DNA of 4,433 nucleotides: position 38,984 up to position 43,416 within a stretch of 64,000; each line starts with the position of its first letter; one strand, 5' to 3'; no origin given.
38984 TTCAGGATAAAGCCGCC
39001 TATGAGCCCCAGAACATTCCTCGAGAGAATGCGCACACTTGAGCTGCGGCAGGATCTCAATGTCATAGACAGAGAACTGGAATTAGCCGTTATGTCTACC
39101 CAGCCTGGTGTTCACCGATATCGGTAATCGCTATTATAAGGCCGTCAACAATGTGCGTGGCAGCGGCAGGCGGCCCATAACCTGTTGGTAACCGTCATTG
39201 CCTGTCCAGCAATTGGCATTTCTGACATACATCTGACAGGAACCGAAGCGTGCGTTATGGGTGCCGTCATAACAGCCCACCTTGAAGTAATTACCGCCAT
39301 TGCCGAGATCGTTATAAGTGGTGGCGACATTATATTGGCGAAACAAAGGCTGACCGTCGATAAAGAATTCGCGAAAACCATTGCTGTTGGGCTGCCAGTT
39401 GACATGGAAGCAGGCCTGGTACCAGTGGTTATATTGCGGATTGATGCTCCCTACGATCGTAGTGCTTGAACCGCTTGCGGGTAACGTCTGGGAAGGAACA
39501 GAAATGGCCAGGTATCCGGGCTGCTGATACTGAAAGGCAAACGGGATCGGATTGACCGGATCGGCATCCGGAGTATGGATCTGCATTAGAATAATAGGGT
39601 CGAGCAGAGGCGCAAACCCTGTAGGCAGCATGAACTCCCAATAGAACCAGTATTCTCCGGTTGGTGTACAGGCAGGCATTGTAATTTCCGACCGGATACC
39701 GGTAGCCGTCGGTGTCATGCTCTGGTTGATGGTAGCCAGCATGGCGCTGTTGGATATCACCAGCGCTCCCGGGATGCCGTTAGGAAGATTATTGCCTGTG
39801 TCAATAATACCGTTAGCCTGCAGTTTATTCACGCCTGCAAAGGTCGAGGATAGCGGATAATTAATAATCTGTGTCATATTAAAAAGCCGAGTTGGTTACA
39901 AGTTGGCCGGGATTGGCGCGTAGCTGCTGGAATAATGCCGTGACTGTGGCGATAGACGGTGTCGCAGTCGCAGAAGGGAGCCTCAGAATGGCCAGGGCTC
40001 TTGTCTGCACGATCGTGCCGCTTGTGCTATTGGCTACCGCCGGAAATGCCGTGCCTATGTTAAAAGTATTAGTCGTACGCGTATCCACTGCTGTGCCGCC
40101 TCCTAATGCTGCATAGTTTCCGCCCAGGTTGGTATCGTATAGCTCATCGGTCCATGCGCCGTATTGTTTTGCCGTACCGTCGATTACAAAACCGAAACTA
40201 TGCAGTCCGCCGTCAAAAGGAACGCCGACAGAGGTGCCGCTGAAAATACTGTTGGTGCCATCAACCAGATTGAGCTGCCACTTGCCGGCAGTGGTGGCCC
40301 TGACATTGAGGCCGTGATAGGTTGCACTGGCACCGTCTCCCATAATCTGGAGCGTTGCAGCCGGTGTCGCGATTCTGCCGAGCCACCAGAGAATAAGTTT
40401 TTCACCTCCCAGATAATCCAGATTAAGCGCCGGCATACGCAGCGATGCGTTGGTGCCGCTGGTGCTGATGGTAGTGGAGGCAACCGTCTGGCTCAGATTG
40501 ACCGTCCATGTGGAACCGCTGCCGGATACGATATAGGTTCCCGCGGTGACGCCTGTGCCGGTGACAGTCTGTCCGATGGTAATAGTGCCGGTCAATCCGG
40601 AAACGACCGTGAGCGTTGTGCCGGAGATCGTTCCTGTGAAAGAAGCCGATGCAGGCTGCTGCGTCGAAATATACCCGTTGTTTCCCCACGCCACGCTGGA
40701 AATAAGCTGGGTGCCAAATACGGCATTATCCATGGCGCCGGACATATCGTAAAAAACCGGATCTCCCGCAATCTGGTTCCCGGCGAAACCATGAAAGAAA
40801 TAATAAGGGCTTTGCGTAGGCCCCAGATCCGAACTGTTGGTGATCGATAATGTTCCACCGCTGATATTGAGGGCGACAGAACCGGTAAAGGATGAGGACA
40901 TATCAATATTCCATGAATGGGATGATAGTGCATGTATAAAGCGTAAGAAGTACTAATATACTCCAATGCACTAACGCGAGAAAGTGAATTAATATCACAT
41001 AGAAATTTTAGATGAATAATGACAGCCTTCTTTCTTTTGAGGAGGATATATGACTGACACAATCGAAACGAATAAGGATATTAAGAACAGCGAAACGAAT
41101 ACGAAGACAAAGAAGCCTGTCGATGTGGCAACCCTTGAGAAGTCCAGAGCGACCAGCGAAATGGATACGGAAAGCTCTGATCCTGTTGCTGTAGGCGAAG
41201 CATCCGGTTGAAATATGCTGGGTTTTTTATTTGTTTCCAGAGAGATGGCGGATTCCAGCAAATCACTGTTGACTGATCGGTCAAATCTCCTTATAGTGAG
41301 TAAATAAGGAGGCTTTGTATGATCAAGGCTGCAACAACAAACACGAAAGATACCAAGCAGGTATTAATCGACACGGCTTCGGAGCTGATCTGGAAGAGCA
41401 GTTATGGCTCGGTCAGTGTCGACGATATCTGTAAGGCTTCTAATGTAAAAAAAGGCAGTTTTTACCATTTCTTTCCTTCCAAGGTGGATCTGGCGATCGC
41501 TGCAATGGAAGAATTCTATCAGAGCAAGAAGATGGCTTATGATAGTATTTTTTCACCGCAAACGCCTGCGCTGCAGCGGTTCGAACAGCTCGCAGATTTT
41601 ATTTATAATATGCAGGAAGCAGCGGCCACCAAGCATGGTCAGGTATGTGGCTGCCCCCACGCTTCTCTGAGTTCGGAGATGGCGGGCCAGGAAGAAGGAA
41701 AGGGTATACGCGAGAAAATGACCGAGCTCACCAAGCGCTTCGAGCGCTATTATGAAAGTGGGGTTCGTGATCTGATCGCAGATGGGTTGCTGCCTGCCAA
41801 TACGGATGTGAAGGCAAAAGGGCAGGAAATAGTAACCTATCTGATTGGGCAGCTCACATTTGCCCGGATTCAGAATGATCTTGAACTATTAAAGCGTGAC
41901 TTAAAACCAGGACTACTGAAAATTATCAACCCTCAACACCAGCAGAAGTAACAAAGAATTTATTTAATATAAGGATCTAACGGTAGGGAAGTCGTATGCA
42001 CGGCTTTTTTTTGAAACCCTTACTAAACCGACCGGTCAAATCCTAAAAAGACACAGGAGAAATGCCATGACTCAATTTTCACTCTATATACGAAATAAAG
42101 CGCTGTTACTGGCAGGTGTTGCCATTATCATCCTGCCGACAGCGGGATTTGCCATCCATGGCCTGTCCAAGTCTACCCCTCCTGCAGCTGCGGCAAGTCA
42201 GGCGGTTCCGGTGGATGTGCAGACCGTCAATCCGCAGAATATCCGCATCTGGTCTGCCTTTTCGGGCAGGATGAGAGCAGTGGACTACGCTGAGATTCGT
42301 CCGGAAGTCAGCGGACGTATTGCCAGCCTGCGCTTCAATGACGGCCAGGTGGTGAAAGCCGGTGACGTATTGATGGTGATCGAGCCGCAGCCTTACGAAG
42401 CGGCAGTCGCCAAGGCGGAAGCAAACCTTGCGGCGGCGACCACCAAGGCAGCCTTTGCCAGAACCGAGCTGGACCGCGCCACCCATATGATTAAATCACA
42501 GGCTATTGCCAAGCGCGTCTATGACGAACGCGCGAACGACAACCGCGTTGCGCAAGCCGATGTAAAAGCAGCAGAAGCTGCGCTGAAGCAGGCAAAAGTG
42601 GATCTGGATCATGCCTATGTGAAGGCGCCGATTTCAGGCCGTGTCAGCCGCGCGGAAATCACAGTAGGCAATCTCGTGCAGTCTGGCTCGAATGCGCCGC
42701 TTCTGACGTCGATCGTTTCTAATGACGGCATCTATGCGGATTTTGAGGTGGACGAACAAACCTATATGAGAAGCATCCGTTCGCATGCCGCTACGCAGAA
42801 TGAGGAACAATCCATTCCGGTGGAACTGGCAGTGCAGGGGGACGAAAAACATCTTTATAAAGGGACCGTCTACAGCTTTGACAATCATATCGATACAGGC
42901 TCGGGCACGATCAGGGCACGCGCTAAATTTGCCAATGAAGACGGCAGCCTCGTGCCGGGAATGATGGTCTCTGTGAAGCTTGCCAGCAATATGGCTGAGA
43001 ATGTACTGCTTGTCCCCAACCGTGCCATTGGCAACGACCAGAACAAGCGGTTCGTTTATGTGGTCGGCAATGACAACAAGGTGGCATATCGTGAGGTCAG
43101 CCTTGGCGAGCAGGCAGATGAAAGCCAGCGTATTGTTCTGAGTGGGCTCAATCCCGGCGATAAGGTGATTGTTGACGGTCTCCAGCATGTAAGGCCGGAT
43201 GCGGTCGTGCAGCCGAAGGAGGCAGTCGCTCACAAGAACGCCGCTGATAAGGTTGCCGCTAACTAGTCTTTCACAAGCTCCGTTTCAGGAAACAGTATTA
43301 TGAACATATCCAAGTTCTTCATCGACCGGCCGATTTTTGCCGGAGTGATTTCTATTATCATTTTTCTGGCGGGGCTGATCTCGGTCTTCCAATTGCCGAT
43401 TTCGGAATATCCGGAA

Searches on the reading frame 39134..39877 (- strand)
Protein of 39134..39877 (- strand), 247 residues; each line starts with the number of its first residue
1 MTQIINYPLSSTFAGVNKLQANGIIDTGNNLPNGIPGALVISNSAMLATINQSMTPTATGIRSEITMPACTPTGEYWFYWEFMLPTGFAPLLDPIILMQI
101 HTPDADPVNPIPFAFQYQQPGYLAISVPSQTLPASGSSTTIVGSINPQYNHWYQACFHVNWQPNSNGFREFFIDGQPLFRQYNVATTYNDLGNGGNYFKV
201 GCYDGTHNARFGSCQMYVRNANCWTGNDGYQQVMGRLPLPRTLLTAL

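Call 17: search_protein_families(library=pfam, proteins=[window:39134-39877:-], max_evalue=0.00001)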
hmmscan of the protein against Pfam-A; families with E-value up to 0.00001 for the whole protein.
window:39134-39877:- (247 aa): 1 family
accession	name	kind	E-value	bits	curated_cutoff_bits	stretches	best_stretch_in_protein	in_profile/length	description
PF14099.13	Polysacc_lyase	-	6.9e-20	72.3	29.9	1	49-205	38-196/210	Polysaccharide lyase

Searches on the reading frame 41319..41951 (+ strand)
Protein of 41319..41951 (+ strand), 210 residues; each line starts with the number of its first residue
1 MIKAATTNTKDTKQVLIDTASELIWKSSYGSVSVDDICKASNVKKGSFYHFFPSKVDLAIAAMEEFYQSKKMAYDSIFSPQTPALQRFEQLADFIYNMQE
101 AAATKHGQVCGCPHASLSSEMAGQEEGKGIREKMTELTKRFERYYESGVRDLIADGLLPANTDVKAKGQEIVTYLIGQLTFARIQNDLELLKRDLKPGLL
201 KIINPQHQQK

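Call 17: search_protein_families(library=pfam, proteins=[window:41319-41951:+], max_evalue=0.00001)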
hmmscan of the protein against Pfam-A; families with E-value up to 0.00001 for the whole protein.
window:41319-41951:+ (210 aa): 2 families
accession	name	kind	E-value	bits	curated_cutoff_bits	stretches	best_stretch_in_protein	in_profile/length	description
PF00440.29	TetR_N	-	7e-12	45.4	24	1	16-61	1-46/47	Bacterial regulatory proteins, tetR family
PF16925.10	TetR_C_13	-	1.8e-06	28.7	27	1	91-193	5-104/109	Tetracyclin repressor-like, C-terminal domain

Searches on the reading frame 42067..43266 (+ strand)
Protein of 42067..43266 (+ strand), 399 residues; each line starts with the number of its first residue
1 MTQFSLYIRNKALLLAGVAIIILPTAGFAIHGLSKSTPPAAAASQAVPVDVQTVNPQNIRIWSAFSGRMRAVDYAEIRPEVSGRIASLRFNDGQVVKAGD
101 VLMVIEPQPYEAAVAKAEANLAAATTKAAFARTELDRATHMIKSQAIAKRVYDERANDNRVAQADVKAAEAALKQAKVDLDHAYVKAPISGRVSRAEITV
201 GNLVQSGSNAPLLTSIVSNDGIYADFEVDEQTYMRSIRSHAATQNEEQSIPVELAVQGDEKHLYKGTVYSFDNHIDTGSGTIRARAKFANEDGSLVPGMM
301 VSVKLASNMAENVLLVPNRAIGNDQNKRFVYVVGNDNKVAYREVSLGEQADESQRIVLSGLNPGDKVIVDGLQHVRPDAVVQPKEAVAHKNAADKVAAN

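Call 17: search_protein_families(library=pfam, proteins=[window:42067-43266:+], max_evalue=0.00001)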
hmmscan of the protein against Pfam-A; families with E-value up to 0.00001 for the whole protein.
window:42067-43266:+ (399 aa): 3 families
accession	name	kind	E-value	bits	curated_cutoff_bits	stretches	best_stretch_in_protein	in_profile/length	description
PF16576.10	HlyD_D23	-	8.5e-16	58.3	30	1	74-301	19-214/214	Barrel-sandwich domain of CusB or HlyD membrane-fusion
PF13437.12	HlyD_3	-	5.5e-15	56.4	22.2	1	185-298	2-106/106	HlyD family secretion protein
PF13533.13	Biotin_lipoyl_2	-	3.3e-08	33.6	29.8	1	76-106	2-32/32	Biotin-lipoyl like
